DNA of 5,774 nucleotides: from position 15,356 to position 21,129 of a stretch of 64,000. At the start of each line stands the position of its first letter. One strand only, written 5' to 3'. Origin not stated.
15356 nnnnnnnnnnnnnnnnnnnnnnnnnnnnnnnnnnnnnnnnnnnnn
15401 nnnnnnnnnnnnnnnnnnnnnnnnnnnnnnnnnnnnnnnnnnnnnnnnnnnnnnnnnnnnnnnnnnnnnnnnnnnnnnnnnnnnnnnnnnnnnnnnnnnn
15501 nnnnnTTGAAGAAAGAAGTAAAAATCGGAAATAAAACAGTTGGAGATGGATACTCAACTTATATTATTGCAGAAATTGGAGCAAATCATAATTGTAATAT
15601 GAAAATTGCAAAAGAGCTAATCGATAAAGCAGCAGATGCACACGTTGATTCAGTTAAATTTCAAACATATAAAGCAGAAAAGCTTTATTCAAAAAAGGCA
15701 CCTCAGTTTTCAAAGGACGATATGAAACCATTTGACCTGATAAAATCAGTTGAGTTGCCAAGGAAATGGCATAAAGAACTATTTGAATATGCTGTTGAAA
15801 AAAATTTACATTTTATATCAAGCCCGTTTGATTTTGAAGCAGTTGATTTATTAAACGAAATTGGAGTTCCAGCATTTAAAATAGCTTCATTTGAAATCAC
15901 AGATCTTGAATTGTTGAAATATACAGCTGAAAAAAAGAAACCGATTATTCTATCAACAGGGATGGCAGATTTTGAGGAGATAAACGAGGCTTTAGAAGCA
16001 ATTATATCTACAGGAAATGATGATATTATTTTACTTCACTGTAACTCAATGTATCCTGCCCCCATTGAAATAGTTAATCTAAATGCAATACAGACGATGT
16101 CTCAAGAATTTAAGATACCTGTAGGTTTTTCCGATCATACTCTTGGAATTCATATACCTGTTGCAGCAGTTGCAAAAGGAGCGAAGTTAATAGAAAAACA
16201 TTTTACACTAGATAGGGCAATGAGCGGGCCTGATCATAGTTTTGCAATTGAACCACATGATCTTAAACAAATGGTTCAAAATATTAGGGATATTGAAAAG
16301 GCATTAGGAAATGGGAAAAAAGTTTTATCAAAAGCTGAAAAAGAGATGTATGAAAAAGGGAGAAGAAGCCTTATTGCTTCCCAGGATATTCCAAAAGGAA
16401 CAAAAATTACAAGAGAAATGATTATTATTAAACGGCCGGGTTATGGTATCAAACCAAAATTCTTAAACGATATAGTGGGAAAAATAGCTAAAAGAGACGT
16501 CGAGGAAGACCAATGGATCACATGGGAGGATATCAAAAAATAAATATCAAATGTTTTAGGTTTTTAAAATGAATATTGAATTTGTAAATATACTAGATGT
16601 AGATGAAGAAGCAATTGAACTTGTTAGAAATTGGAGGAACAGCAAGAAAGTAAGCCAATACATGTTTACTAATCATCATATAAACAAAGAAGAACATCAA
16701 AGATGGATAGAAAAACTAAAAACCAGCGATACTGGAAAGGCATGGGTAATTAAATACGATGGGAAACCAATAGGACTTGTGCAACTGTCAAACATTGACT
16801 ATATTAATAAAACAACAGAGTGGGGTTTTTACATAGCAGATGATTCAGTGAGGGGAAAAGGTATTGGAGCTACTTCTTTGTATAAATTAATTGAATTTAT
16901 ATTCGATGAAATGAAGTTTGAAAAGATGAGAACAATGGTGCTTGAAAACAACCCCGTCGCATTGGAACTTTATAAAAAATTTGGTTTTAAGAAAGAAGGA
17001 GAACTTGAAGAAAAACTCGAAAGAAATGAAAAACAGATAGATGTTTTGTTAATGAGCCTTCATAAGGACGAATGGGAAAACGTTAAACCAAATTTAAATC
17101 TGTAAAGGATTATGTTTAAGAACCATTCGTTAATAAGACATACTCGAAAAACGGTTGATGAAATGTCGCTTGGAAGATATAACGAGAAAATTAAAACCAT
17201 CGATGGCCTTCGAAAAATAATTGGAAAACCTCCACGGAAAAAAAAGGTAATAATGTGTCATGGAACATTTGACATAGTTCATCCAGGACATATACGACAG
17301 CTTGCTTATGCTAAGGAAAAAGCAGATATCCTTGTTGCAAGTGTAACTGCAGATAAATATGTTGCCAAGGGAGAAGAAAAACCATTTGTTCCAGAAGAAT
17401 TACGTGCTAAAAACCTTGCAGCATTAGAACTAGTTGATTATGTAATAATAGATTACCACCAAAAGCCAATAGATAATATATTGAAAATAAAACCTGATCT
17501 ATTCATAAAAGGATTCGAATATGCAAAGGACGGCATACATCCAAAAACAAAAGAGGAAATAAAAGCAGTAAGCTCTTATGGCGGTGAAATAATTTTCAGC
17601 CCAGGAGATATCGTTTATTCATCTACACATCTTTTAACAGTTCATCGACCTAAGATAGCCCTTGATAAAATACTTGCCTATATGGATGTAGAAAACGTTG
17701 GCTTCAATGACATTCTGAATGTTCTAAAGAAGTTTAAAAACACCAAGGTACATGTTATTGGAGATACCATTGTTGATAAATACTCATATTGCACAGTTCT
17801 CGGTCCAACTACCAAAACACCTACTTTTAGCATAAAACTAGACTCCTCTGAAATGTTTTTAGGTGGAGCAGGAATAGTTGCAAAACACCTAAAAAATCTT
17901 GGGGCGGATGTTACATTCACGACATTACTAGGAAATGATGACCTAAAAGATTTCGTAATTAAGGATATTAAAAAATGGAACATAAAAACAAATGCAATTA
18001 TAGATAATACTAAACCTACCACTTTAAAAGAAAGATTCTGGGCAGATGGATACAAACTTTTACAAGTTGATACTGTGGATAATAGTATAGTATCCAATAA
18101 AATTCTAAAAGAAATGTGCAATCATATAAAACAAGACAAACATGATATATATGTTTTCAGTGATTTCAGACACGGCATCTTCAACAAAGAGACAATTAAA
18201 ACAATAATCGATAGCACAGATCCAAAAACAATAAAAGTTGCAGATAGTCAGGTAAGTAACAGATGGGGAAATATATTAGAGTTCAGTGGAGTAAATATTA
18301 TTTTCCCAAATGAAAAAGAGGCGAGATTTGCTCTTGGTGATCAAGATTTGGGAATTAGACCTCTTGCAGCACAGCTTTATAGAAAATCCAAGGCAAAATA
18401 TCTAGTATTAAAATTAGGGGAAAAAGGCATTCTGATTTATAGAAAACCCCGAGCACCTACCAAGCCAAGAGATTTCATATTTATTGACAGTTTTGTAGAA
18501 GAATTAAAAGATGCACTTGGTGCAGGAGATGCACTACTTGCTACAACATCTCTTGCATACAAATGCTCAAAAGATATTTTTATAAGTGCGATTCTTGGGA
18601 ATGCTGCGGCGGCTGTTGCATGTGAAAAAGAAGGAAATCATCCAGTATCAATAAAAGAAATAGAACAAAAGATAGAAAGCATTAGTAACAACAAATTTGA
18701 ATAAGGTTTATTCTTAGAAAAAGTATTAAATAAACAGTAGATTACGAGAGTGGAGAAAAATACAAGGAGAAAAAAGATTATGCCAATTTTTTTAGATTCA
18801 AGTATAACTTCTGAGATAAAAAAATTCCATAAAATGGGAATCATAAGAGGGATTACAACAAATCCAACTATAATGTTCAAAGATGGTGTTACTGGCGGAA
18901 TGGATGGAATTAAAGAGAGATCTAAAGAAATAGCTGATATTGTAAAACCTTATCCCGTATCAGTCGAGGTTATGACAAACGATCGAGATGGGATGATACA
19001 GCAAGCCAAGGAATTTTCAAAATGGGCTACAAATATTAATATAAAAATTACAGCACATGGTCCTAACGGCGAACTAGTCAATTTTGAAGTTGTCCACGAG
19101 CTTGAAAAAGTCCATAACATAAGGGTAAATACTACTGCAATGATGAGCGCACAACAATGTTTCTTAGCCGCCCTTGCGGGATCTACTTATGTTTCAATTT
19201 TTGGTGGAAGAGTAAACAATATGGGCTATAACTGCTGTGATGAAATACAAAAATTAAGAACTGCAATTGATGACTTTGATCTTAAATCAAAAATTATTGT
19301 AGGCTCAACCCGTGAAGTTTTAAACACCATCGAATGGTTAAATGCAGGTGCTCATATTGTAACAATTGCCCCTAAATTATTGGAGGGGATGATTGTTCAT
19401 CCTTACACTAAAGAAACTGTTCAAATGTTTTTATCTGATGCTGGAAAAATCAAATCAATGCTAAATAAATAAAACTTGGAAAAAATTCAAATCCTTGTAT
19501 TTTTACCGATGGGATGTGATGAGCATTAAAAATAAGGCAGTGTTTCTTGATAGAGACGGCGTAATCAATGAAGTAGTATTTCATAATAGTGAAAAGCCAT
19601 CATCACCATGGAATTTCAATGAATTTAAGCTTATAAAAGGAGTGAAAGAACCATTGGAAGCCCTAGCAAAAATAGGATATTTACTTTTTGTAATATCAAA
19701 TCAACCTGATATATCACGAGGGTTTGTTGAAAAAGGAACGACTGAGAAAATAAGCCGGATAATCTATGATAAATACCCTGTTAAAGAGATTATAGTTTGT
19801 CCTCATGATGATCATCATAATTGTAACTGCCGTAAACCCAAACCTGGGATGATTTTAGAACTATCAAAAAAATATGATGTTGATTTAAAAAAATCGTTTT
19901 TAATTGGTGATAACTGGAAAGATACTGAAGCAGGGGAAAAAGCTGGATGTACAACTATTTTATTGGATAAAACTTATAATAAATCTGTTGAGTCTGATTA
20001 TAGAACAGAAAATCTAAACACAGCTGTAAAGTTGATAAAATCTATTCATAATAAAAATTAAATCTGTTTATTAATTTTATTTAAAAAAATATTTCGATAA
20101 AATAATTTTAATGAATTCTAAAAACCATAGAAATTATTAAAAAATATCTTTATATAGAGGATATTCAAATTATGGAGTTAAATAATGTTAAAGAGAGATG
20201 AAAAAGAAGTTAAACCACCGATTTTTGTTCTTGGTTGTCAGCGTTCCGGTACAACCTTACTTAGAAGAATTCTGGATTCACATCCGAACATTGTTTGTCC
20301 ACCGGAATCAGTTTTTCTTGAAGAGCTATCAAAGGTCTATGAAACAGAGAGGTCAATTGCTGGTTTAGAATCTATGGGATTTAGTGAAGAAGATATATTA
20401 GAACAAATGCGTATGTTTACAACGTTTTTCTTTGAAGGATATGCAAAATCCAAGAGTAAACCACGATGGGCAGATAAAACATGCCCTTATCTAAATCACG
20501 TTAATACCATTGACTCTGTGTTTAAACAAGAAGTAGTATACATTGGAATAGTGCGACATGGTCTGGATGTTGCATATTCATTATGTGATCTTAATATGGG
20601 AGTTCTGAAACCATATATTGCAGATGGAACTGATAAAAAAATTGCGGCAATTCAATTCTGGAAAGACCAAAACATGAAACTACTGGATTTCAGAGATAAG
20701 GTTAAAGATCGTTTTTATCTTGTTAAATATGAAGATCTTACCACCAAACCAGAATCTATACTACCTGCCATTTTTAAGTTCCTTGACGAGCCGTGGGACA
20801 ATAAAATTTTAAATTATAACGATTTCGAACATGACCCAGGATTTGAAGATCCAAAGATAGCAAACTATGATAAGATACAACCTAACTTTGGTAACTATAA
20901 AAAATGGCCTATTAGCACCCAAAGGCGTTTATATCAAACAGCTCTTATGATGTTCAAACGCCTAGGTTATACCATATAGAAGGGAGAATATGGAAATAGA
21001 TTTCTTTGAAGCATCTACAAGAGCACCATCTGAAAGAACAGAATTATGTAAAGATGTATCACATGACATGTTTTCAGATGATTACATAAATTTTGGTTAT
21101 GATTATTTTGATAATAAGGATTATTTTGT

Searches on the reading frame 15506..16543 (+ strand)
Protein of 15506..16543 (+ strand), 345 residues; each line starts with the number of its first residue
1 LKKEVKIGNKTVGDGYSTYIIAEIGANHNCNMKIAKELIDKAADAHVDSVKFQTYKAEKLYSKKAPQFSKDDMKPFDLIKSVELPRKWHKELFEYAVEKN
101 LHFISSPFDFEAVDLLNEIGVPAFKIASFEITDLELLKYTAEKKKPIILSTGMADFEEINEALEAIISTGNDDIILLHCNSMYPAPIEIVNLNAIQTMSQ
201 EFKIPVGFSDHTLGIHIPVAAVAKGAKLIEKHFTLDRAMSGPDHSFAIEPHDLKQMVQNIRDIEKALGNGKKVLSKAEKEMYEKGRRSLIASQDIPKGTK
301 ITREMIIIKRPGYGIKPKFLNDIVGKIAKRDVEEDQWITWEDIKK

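Call 46: search_protein_families(library=pfam, proteins=[window:15506-16543:+], max_evalue=0.0001)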
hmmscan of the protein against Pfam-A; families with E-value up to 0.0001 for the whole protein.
window:15506-16543:+ (345 aa): 2 families
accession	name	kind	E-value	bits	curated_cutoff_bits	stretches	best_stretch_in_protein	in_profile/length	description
PF03102.20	NeuB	-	5.2e-96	321.2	22.1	1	38-272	1-241/241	NeuB family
PF08666.17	SAF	-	1.1e-16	61.5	21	1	286-344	1-63/63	SAF domain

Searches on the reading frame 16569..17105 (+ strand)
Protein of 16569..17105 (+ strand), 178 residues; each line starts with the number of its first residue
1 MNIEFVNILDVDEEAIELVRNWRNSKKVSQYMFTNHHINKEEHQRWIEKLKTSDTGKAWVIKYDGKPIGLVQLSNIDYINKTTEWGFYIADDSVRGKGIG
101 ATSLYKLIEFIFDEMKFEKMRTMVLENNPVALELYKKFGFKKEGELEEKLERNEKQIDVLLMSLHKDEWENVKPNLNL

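Call 46: search_protein_families(library=pfam, proteins=[window:16569-17105:+], max_evalue=0.0001)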
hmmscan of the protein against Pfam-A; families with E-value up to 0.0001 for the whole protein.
window:16569-17105:+ (178 aa): 6 families
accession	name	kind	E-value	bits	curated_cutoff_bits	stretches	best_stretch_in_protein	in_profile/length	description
PF13302.13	Acetyltransf_3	-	2.4e-16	61.1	25.4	1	14-141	11-138/138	Acetyltransferase (GNAT) domain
PF13420.13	Acetyltransf_4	-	3.9e-15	56.6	24.3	1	19-160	12-154/155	Acetyltransferase (GNAT) domain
PF00583.31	Acetyltransf_1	-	4.4e-15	56.4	20.7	1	42-140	23-116/116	Acetyltransferase (GNAT) family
PF13523.12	Acetyltransf_8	-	1.6e-12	47.7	27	1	14-146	4-143/145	Acetyltransferase (GNAT) domain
PF13508.13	Acetyltransf_7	-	7e-09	36.4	27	1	56-142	3-84/84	Acetyltransferase (GNAT) domain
PF13673.13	Acetyltransf_10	-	4.5e-07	30.3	23.6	1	33-147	13-114/128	Acetyltransferase (GNAT) domain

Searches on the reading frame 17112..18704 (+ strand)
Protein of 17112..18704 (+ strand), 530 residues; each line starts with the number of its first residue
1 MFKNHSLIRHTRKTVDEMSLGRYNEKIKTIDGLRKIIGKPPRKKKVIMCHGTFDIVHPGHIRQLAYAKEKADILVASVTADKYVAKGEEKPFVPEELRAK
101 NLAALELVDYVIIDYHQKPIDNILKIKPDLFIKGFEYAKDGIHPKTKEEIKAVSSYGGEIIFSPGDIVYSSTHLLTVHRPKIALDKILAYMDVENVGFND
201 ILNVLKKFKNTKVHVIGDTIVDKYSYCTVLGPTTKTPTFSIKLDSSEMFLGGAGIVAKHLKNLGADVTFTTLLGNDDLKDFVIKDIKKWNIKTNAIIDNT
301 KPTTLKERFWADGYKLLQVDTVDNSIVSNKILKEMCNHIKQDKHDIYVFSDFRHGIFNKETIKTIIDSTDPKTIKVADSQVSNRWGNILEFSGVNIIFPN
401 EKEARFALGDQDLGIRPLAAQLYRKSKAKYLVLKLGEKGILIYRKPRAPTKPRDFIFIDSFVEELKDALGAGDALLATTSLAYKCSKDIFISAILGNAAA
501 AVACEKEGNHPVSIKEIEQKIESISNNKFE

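Call 46: search_protein_families(library=pfam, proteins=[window:17112-18704:+], max_evalue=0.0001)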
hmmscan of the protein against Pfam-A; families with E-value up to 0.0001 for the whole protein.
window:17112-18704:+ (530 aa): 2 families
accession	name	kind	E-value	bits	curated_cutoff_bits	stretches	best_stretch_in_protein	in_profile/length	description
PF00294.29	PfkB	-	4.1e-24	85.9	25.8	1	211-509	2-295/302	pfkB family carbohydrate kinase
PF01467.32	CTP_transf_like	-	1.1e-13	52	21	1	49-154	2-106/133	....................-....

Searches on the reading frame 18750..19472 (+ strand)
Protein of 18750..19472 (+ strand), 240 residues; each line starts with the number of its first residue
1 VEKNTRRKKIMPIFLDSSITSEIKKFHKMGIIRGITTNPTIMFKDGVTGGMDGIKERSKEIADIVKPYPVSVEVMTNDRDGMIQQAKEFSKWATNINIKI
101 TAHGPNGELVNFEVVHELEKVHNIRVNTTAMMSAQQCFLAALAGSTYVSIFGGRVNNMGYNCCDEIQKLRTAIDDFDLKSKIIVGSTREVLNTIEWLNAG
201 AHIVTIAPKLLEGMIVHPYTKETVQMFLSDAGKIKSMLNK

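Call 40: search_protein_families(library=pfam, proteins=[window:18750-19472:+], max_evalue=0.0001)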
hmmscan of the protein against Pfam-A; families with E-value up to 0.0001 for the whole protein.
window:18750-19472:+ (240 aa): 1 family
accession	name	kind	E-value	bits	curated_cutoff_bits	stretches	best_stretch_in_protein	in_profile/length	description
PF00923.25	TAL_FSA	-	1.5e-34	120.1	27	1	13-229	1-243/285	Transaldolase/Fructose-6-phosphate aldolase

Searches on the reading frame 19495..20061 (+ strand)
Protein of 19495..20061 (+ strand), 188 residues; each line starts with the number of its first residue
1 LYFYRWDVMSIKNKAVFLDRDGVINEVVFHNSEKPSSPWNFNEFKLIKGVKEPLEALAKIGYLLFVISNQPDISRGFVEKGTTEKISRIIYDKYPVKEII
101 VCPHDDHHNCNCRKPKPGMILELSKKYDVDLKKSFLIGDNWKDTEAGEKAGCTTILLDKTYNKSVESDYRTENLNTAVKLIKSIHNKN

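Call 40: search_protein_families(library=pfam, proteins=[window:19495-20061:+], max_evalue=0.0001)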
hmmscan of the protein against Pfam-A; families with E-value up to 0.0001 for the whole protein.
window:19495-20061:+ (188 aa): 4 families
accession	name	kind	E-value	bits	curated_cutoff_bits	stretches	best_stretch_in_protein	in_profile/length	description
PF13419.12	HAD_2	-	2.7e-11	44.4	23.8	1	42-156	76-177/178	Haloacid dehalogenase-like hydrolase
PF13242.12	Hydrolase_like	-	2.2e-10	40.7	22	1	112-158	2-49/75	HAD-hyrolase-like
PF08645.17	PNK3P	-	5.1e-09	36.5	22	1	28-143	16-129/161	Polynucleotide kinase 3 phosphatase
PF00702.32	Hydrolase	-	8.6e-07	30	26.4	1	42-151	95-191/191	haloacid dehalogenase-like hydrolase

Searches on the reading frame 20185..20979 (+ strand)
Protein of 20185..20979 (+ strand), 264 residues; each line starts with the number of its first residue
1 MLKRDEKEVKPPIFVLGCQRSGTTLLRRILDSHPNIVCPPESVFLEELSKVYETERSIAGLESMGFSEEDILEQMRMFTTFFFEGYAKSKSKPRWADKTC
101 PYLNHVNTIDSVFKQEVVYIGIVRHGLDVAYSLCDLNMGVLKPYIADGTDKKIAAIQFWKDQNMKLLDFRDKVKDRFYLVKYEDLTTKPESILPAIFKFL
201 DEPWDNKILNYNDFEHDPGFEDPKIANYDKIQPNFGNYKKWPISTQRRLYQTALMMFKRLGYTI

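Call 40: search_protein_families(library=pfam, proteins=[window:20185-20979:+], max_evalue=0.0001)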
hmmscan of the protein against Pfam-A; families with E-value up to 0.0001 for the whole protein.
window:20185-20979:+ (264 aa): 2 families
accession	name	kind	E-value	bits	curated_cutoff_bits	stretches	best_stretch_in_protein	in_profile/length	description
PF13469.12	Sulfotransfer_3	-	4.5e-30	106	27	1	12-205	1-215/216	Sulfotransferase family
PF00685.33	Sulfotransfer_1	-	1.6e-09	38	22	1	11-210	2-193/255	Sulfotransferase domain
